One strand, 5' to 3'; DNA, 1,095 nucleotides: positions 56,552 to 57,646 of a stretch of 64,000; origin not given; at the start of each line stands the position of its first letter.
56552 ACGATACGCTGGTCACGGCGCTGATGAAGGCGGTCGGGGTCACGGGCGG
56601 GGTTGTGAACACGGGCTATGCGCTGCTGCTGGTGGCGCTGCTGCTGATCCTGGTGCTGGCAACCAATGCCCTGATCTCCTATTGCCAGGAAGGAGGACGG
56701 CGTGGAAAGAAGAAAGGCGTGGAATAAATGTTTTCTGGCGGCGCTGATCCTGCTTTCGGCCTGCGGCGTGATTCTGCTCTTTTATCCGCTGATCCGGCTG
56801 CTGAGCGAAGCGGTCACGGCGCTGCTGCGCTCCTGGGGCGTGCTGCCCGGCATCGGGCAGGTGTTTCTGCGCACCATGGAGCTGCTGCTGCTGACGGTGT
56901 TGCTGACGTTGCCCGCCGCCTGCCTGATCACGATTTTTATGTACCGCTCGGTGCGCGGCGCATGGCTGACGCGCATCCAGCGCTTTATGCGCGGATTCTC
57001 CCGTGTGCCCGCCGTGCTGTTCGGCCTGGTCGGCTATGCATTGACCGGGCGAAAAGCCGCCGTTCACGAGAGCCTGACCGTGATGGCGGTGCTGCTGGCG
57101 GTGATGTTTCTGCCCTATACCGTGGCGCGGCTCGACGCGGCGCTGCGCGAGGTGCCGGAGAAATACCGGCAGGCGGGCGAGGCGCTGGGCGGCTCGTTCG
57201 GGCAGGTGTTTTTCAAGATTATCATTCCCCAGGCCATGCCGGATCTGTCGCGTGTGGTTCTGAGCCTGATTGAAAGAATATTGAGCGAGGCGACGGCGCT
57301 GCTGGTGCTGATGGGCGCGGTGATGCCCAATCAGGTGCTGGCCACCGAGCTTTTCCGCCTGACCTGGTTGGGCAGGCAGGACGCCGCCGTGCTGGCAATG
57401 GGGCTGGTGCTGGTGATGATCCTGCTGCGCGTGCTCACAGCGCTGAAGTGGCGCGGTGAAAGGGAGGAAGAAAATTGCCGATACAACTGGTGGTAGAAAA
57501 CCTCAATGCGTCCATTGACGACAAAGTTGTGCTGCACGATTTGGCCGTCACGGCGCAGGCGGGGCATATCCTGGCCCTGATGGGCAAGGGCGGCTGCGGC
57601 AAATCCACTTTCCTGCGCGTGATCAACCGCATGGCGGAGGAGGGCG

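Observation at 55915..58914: pstS-less pstC-pstA-pstB-phoU module whose ATPase has degenerate Q-loop and ABC signature: possible sensing-only Pst complex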

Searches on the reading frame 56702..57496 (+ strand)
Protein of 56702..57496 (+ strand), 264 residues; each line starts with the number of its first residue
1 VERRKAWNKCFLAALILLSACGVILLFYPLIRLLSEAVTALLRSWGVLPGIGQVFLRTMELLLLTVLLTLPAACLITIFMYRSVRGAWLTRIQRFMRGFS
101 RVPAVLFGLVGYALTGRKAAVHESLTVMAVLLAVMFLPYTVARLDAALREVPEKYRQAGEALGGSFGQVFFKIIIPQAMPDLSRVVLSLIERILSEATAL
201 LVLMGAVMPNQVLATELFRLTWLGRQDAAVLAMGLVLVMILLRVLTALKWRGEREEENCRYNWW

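Call 3: search_protein_families(library=pfam, proteins=[window:56702-57496:+], max_evalue=0.01)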
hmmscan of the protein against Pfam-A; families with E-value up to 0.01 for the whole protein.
window:56702-57496:+ (264 aa): 1 family
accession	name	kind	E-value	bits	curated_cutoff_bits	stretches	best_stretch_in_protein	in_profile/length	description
PF00528.27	BPD_transp_1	-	8.9e-10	39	26.4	1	76-242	4-169/184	Binding-protein-dependent transport system inner membrane component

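Call 4: search_protein_families(library=ncbifam, proteins=[window:56702-57496:+], max_evalue=0.01)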
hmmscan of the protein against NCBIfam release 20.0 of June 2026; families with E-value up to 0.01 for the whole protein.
window:56702-57496:+ (264 aa): 17 families
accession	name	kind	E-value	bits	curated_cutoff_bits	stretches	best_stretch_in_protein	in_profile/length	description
TIGR00974.1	3a0107s02c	equivalog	6.4e-23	81.3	193.45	1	24-244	25-259/272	phosphate ABC transporter permease PstA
TIGR02138.1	phosphate_pstC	equivalog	8.6e-10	38.1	196.45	1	50-213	61-238/296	phosphate ABC transporter permease subunit PstC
TIGR01581.1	Mo_ABC_porter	hypoth_equivalog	4.9e-08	32.7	210.3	1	118-242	94-221/225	ABC transporter permease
NF008208.0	PRK10971.1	equivalog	9.4e-08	31.9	415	1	111-249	126-267/277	sulfate/thiosulfate ABC transporter permease CysT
TIGR02141.1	modB_ABC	equivalog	2.4e-07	30.6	182.6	1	124-250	77-204/208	molybdate ABC transporter permease subunit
TIGR02139.1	permease_CysT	equivalog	8.4e-07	28.8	246.1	1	124-250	129-260/265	sulfate ABC transporter permease subunit CysT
NF008430.0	PRK11268.1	equivalog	8.9e-07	28.2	439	1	50-217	78-242/295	phosphate ABC transporter permease PstA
NF043074.1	MMSYN1_0196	equivalog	1.6e-06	27.7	350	1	128-258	139-269/277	spermidine/putrescine ABC transporter permease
NF008337.0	PRK11123.1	equivalog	1.9e-05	24.2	277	1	126-206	105-184/238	arginine ABC transporter permease ArtQ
TIGR00969.1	3a0106s02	subfamily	2.9e-05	23.6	240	1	125-245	141-263/272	sulfate ABC transporter permease subunit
NF006939.0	PRK09421.1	equivalog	0.00014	21.4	262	1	129-248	97-217/230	molybdate ABC transporter permease subunit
NF007044.0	PRK09497.1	equivalog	0.00022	20.8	348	1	127-220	150-252/285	spermidine/putrescine ABC transporter permease PotB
TIGR01097.1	PhnE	equivalog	0.00065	19.2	216.7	1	31-222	33-223/252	phosphonate ABC transporter, permease protein PhnE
NF040839.1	tungstate_WtpB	equivalog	0.001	18.8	340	1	121-245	121-243/251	tungstate ABC transporter permease WtpB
NF007047.0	PRK09500.1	equivalog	0.0011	18.6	326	1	125-244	126-244/257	spermidine/putrescine ABC transporter permease PotC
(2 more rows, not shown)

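Call 20: search_solved_structures(query=window:56702-57496:+, max_evalue=0.01, show_alignments=2)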
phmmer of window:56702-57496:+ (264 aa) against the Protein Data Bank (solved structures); distinct sequences matched with E-value up to 0.01: 2.
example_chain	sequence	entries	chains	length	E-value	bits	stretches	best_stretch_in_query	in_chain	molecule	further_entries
9k3x_A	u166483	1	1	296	3.2e-05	27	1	60-217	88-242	Phosphate transport system permease protein PstA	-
9k3s_A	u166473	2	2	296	4.2e-05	26.6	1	60-217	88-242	Phosphate transport system permease protein PstA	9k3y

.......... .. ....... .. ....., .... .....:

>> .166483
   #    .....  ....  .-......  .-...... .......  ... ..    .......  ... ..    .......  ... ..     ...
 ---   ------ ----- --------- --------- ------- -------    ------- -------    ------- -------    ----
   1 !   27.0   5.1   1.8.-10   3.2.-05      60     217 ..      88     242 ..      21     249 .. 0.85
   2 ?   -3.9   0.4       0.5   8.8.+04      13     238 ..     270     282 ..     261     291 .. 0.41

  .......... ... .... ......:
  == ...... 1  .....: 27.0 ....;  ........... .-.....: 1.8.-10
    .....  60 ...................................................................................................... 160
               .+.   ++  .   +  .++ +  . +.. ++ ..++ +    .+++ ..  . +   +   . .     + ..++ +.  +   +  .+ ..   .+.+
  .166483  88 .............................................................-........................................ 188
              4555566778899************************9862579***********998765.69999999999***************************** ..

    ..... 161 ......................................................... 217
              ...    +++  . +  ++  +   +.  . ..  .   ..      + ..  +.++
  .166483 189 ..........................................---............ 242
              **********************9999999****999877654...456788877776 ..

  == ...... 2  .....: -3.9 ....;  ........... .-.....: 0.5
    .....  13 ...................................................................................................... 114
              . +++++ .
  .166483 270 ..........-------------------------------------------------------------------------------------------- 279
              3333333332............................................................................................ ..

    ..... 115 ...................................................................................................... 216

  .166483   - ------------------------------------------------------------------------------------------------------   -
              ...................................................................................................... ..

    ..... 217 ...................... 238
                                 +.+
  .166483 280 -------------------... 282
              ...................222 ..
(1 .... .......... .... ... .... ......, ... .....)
